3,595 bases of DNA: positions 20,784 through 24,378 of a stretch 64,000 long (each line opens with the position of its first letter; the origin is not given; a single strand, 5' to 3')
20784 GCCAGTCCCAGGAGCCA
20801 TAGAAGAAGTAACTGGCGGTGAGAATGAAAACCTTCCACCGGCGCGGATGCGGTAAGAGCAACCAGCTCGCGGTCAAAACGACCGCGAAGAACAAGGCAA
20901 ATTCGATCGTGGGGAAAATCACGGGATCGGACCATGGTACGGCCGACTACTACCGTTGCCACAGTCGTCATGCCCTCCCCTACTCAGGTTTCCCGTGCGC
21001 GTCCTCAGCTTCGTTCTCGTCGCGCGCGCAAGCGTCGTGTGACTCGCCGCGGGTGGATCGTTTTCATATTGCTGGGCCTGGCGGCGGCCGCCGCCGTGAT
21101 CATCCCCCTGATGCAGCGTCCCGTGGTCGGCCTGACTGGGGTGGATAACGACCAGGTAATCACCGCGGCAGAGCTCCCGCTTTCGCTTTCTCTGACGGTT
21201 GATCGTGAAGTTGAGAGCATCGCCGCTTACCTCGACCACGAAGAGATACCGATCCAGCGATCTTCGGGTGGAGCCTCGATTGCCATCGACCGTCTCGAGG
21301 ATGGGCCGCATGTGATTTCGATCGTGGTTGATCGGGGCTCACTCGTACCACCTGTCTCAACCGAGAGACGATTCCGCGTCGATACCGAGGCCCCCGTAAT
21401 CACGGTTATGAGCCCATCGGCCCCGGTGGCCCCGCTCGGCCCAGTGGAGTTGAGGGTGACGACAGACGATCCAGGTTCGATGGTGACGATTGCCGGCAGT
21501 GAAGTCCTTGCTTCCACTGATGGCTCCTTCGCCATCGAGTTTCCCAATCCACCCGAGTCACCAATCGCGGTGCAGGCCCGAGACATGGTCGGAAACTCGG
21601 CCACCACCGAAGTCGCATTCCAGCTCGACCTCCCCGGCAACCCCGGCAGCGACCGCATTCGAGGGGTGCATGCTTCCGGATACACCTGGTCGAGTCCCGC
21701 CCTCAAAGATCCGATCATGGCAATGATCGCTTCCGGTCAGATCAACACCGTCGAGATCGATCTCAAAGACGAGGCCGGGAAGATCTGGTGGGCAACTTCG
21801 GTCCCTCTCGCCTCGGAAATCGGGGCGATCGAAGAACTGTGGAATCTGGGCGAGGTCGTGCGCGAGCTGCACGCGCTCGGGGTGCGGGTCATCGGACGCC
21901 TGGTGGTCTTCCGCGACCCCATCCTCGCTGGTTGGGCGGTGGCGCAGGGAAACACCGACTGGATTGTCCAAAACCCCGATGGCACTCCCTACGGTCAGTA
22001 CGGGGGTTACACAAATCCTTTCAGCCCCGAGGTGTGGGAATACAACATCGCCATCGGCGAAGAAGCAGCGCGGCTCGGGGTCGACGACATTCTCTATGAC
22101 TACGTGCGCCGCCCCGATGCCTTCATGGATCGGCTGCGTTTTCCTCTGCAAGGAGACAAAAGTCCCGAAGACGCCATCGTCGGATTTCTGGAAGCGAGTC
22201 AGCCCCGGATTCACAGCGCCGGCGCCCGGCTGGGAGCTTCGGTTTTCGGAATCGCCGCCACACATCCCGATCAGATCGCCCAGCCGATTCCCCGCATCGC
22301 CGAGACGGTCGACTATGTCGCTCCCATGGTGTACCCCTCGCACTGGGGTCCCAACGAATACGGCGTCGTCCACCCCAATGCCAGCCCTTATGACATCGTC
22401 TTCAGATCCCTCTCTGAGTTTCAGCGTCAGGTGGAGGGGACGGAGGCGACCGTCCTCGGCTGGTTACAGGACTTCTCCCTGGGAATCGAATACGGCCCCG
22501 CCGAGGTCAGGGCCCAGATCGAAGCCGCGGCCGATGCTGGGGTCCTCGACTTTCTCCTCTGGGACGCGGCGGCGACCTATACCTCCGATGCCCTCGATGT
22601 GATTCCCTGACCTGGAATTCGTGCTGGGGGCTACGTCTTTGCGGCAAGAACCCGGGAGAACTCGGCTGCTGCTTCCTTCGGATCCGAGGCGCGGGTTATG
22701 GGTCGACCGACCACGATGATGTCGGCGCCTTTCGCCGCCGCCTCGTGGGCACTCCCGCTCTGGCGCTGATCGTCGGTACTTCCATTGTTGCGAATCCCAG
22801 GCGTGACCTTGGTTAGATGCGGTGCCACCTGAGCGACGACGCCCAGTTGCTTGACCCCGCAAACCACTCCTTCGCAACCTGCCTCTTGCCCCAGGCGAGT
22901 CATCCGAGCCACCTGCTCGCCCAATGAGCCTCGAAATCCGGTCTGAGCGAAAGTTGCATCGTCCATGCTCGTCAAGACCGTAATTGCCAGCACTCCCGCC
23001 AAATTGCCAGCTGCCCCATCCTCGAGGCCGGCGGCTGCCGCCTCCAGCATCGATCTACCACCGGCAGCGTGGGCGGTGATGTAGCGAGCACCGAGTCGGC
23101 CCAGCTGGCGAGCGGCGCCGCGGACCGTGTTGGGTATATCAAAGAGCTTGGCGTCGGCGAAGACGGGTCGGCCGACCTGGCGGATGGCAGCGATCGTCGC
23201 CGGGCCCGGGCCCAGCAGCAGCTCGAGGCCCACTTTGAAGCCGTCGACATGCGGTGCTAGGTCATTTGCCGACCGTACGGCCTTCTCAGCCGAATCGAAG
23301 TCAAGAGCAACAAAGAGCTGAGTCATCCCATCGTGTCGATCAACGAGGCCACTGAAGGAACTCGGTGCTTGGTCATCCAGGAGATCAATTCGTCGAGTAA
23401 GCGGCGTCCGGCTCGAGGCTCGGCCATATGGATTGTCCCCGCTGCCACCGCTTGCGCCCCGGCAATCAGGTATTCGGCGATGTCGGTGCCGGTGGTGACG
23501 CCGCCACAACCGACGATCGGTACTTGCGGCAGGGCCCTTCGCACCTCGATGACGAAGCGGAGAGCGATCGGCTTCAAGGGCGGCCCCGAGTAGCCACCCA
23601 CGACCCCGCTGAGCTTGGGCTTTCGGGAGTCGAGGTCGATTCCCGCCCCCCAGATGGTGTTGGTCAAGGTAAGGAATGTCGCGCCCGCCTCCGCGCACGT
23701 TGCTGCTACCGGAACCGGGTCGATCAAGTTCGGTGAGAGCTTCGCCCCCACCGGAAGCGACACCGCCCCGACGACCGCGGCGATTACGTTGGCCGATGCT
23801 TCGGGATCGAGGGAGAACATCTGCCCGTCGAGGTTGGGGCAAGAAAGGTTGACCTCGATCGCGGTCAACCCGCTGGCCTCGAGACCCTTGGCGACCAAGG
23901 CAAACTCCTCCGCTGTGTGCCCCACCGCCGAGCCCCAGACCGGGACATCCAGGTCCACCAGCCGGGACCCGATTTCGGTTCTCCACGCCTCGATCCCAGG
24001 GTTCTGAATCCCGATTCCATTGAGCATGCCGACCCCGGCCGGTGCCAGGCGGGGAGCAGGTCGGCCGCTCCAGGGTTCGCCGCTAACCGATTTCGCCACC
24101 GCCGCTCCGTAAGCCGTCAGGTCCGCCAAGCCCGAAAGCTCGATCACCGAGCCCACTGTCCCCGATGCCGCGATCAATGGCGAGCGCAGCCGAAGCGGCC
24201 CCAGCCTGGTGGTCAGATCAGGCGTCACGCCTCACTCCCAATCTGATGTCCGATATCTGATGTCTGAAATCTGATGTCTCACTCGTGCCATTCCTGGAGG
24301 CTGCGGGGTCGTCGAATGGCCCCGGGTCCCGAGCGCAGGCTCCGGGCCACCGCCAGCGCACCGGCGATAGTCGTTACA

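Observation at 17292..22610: An MFS transporter, SGNH hydrolase, MBOAT acyltransferase and divergent DUF4015 glycoside-hydrolase-like gene packed between mihF and pyrF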

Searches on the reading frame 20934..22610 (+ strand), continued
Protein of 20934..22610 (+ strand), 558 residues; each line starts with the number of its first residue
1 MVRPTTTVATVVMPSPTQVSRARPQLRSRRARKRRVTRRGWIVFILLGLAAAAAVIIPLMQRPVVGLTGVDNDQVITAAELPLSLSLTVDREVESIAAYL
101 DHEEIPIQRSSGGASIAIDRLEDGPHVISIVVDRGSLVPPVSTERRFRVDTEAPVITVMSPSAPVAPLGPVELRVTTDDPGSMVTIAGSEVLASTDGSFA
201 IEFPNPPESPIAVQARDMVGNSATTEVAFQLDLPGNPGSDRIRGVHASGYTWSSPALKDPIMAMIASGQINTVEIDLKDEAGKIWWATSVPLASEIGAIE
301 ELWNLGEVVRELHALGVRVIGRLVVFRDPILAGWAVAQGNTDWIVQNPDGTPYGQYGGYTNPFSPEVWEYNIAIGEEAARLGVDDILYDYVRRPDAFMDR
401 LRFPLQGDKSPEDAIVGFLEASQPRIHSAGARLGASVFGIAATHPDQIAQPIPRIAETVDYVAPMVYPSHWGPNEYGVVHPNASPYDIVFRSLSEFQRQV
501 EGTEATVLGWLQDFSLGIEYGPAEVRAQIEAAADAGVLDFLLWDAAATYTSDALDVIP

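Call 37: fold_search(model_id=the predicted structure, library=pdb)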
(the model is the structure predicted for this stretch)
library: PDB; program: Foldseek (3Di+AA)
matches with E <= 10: 1807; with E <= 0.001: 662
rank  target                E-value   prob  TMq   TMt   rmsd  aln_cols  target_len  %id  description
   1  4s1a_A                1.1e-12  1.00  0.31  0.85   2.3       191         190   26  Crystal structure of a hypothetical protein Cthe_0052 from Ruminiclostridium thermocellum ATCC 27405 (released 2015-01-28)
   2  8iub_A                3.6e-11  1.00  0.35  0.35  14.9       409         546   12  Crystal structure of GH66 endodextranase from Flavobacterium johnsoniae in complex with isomaltotriose (released 2023-06-14)
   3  5oq2_A                6.0e-11  1.00  0.42  0.63   4.6       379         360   14  Se-SAD structure of the functional region of Cwp19 from Clostridium difficile (released 2017-11-01)
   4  5oq3                  1.0e-10  1.00  0.40  0.60   5.5       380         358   12  High resolution structure of the functional region of Cwp19 from Clostridium difficile (released 2017-11-01)
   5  8iua_A                1.8e-10  1.00  0.35  0.35  14.4       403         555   11  Crystal structure of GH66 endodextranase from Flavobacterium johnsoniae in complex with isomaltose (released 2023-06-14)
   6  8t7z_F                2.5e-10  1.00  0.35  0.27  21.9       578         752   10  Crystal structure of alpha-glucosidase (yicI) from Klebsiella aerogenes (released 2023-07-05)
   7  3wnp_A                3.1e-10  1.00  0.35  0.29  14.4       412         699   13  D308A, F268V, D469Y, A513V, and Y515S quintuple mutant of Bacillus circulans T-3040 cycloisomaltooligosaccharide gluca (released 2014-02-05)
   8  6d89_B                3.3e-10  1.00  0.30  0.29  22.4       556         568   12  Bacteroides uniformis beta-glucuronidase 1 with N-terminal loop deletion (released 2018-10-17)
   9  8t7z_B                4.4e-10  1.00  0.36  0.27  22.0       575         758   10  Crystal structure of alpha-glucosidase (yicI) from Klebsiella aerogenes (released 2023-07-05)
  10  8iu8                  5.2e-10  1.00  0.34  0.35  15.0       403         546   13  Crystal structure of GH66 endodextranase from Flavobacterium johnsoniae (released 2023-06-14)
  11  8t7z_D                6.5e-10  1.00  0.35  0.27  21.7       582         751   10  Crystal structure of alpha-glucosidase (yicI) from Klebsiella aerogenes (released 2023-07-05)
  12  6lcj_F                7.7e-10  1.00  0.34  0.40  21.9       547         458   13  TtGalA, alpha-galactosidase from Thermus thermopilus in apo form (released 2020-07-01)
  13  8dhe_C                8.6e-10  1.00  0.32  0.28  22.3       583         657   11  Tannerella forsythia beta-glucuronidase (mL1) (released 2023-05-17)
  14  6d89_A                1.0e-09  1.00  0.31  0.30  22.8       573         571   12  Bacteroides uniformis beta-glucuronidase 1 with N-terminal loop deletion (released 2018-10-17)
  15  4p7o_A                1.4e-09  1.00  0.40  0.61   5.1       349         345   15  Structure of Escherichia coli PgaB C-terminal domain, P1 crystal form (released 2014-07-02)
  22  6au1_A                3.6e-09  1.00  0.38  0.56   5.2       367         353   15  Structure of the PgaB (BpsB) glycoside hydrolase domain from Bordetella bronchiseptica (released 2018-04-18)
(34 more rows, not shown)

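Call 39: search_solved_structures(query=A1, max_evalue=10, show_alignments=2)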
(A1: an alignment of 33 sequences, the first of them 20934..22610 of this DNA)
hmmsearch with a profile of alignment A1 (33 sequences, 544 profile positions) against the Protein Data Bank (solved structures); distinct sequences matched with E-value up to 10: 12.
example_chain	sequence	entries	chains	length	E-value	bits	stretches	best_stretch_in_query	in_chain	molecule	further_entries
4s1a_A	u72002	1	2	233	3.8e-40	141.2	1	234-459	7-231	Uncharacterized protein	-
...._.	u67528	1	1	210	0.0048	18.7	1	58-217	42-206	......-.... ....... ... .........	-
5i0g_B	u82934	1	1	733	0.099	14.4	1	294-345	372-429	Glycoside hydrolase family 31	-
5f7s_A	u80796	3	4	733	0.099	14.4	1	294-345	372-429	Glycoside hydrolase family 31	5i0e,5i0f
1uku_A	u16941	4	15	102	0.21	13.3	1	263-310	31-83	periplasmic divalent cation tolerance protein CutA | Divalent-cation tolerance protein CutA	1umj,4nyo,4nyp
1j2v_A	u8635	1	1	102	0.23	13.2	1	263-310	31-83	102AA long hypothetical periplasmic divalent cation tolerance protein CUTA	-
2e66_A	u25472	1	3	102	0.23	13.2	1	263-310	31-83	Divalent-cation tolerance protein cutA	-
8p8t_A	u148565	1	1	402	0.72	11.5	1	437-475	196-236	Chitinase-like protein 4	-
8p8s_A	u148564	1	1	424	0.77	11.4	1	437-474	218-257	Chitinase-like protein 4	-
1e9l_A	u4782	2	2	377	1.3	10.7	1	437-475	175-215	YM1 SECRETORY PROTEIN | secretory protein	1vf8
8p8q_A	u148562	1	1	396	1.4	10.6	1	437-474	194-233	Chitinase-like protein 3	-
8p8r_A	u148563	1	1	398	1.4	10.6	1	437-474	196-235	Chitinase-like protein 3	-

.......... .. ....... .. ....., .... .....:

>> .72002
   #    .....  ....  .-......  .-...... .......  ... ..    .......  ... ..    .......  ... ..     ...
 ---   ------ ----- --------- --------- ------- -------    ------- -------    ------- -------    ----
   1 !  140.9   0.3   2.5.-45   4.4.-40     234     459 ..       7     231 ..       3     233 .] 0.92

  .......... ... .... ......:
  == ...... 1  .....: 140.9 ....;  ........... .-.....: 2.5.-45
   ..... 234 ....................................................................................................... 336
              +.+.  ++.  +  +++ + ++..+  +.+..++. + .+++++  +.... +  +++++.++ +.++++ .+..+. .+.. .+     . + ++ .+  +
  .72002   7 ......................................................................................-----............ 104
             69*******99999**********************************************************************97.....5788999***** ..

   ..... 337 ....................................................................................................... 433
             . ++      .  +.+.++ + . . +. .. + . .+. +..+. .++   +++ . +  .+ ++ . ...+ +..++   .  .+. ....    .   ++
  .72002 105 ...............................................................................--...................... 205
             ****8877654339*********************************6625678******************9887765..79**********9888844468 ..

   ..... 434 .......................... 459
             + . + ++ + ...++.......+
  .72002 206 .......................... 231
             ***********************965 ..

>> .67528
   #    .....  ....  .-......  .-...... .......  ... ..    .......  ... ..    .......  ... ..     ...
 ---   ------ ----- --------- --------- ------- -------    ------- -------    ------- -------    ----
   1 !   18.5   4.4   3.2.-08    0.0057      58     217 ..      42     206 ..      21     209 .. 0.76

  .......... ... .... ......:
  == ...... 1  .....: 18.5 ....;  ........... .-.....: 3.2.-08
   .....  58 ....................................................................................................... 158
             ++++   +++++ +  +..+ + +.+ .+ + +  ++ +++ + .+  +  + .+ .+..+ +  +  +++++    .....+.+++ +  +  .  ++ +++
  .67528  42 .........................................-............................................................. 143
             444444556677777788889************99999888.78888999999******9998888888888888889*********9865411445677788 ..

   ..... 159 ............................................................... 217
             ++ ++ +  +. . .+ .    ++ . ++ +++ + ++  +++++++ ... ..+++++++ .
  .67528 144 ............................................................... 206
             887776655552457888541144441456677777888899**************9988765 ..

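Call 41: search_protein_families(library=pfam, proteins=[window:20934-22610:+], max_evalue=10)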
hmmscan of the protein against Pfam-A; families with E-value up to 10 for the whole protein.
window:20934-22610:+ (558 aa): 4 families
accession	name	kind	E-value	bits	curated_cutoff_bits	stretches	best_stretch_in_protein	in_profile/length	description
PF13200.12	DUF4015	-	5.5e-88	295.5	27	1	244-549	1-313/313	Putative glycosyl hydrolase domain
PF09136.16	Glucodextran_B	-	0.013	15.9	27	1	168-231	16-81/83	Glucodextranase, domain B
PF14871.12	GHL6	-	0.039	14.6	35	1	270-353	14-89/132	Hypothetical glycosyl hydrolase 6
PF17957.7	Big_7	-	0.12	13.4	24.1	0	63-129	1-69/70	Bacterial Ig domain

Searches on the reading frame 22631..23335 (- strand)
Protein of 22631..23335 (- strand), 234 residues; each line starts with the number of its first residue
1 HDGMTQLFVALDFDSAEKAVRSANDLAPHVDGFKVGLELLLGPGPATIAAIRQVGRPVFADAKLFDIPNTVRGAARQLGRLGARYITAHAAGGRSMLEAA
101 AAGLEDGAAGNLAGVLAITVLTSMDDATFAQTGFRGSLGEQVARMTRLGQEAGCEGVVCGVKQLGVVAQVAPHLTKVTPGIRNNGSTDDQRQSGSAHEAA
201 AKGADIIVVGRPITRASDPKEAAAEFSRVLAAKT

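Call 4: search_protein_families(library=pfam, proteins=[window:22631-23335:-], max_evalue=0.01)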
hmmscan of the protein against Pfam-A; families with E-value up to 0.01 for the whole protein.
window:22631-23335:- (234 aa): 1 family
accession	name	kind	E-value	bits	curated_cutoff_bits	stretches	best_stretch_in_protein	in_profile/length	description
PF00215.30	OMPdecase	-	1.1e-51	176.3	27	1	6-225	2-220/221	Orotidine 5'-phosphate decarboxylase / HUMPS family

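Call 5: search_protein_families(library=ncbifam, proteins=[window:22631-23335:-], max_evalue=0.001)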
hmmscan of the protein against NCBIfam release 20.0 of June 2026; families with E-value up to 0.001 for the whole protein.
window:22631-23335:- (234 aa): 10 families
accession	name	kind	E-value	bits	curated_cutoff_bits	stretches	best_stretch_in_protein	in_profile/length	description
NF001273.0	PRK00230.1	equivalog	2.4e-58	197.3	193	1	5-229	5-228/233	orotidine-5'-phosphate decarboxylase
TIGR01740.1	pyrF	equivalog_domain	1.1e-48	165.7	92.3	1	7-225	1-214/216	orotidine-5'-phosphate decarboxylase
NF010386.0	PRK13813.1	equivalog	1e-41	142.9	208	1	4-228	4-211/216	orotidine 5'-phosphate decarboxylase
TIGR03128.2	RuMP_HxlA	equivalog_domain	5.7e-09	35.9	200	0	9-94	3-87/205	3-hexulose-6-phosphate synthase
NF005442.0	PRK07028.1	equivalog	2.9e-06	26.1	593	1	5-229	4-209/430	bifunctional hexulose-6-phosphate synthase/ribonuclease regulator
NF009832.1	PRK13306.1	subfamily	7e-06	25.6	250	1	6-100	4-97/215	3-dehydro-L-gulonate-6-phosphate decarboxylase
NF041755.1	RuMP_HxlAB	equivalog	8.6e-05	21.6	500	0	196-232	176-212/391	bifunctional 3-hexulose-6-phosphate synthase/6-phospho-3-hexuloisomerase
TIGR02127.1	pyrF_sub2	equivalog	0.00012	21.4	110.6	1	47-224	78-258/261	orotidine-5'-phosphate decarboxylase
NF009833.0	PRK13307.1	equivalog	0.00013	21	274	1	196-230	345-379/392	bifunctional 5,6,7,8-tetrahydromethanopterin hydro-lyase/3-hexulose-6-phosphate synthase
NF009831.0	PRK13305.1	equivalog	0.00082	18.7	294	0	6-102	5-100/220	3-keto-L-gulonate-6-phosphate decarboxylase UlaD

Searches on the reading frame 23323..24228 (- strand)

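Call 4: search_protein_families(library=pfam, proteins=[window:23323-24228:-], max_evalue=0.01)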
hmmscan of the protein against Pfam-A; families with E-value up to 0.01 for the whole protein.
window:23323-24228:- (301 aa): 4 families
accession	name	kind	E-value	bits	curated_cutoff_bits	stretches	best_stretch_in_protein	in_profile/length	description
PF01180.27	DHO_dh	-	8e-52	176.7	27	1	5-285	2-291/291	Dihydroorotate dehydrogenase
PF01070.24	FMN_dh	-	0.00031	20.3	24.9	1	222-268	259-306/350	FMN-dependent dehydrogenase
PF01207.24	Dus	-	0.00054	19.6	20.4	1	104-271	63-221/311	Dihydrouridine synthase (Dus)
PF03060.21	NMO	-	0.00062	19.7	28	1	211-266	168-224/331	Nitronate monooxygenase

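Call 5: search_protein_families(library=ncbifam, proteins=[window:23323-24228:-], max_evalue=0.001)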
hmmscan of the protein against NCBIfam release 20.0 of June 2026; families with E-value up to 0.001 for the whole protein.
window:23323-24228:- (301 aa): 16 families
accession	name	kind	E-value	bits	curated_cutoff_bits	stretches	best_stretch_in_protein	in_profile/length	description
NF005574.0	PRK07259.1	equivalog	1.5e-78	263.8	269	1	4-299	4-301/304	dihydroorotate dehydrogenase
TIGR01037.2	pyrD_sub1_fam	subfamily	3.7e-76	256.1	270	1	5-297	1-296/300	dihydroorotate dehydrogenase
NF041011.1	dihydoor_dh_Arch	equivalog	3.4e-49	167.5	330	1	8-290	2-278/289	dihydroorotate dehydrogenase PyrD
NF002702.0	PRK02506.1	equivalog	7.9e-33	113.9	301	1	4-294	3-303/313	dihydroorotate oxidase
NF006183.0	PRK08318.1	equivalog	1.7e-29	102.8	335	1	104-296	110-315/422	NAD-dependent dihydropyrimidine dehydrogenase subunit PreA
NF005741.0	PRK07565.1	subfamily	1.3e-24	86.9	303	1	90-300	98-306/335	dihydroorotate dehydrogenase-like protein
NF003652.0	PRK05286.2-5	equivalog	2.1e-14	53.5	267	1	47-262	92-320/353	quinone-dependent dihydroorotate dehydrogenase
NF003648.0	PRK05286.2-1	equivalog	8.7e-14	51.2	433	1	10-265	56-319/360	quinone-dependent dihydroorotate dehydrogenase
NF003645.0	PRK05286.1-2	equivalog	4.3e-13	48.8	366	1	40-298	80-352/359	quinone-dependent dihydroorotate dehydrogenase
NF003651.0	PRK05286.2-4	equivalog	4.8e-10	38.6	448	1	32-294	88-369/377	quinone-dependent dihydroorotate dehydrogenase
NF003650.0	PRK05286.2-3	equivalog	3.6e-09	36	477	1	46-297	113-385/393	quinone-dependent dihydroorotate dehydrogenase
TIGR01036.1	pyrD_sub2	equivalog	9e-09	34.5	200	1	12-263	53-316/356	dihydroorotate dehydrogenase (quinone)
NF003646.0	PRK05286.1-4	equivalog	7e-07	28.4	457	1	204-262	257-316/341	quinone-dependent dihydroorotate dehydrogenase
NF005119.0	PRK06552.1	subfamily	0.00022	20.8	238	0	222-265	142-184/213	bifunctional 2-keto-4-hydroxyglutarate aldolase/2-keto-3-deoxy-6-phosphogluconate aldolase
NF003198.0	PRK04169.1-2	subfamily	0.00022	20.4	247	1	219-279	182-240/249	geranylgeranylglyceryl/heptaprenylglyceryl phosphate synthase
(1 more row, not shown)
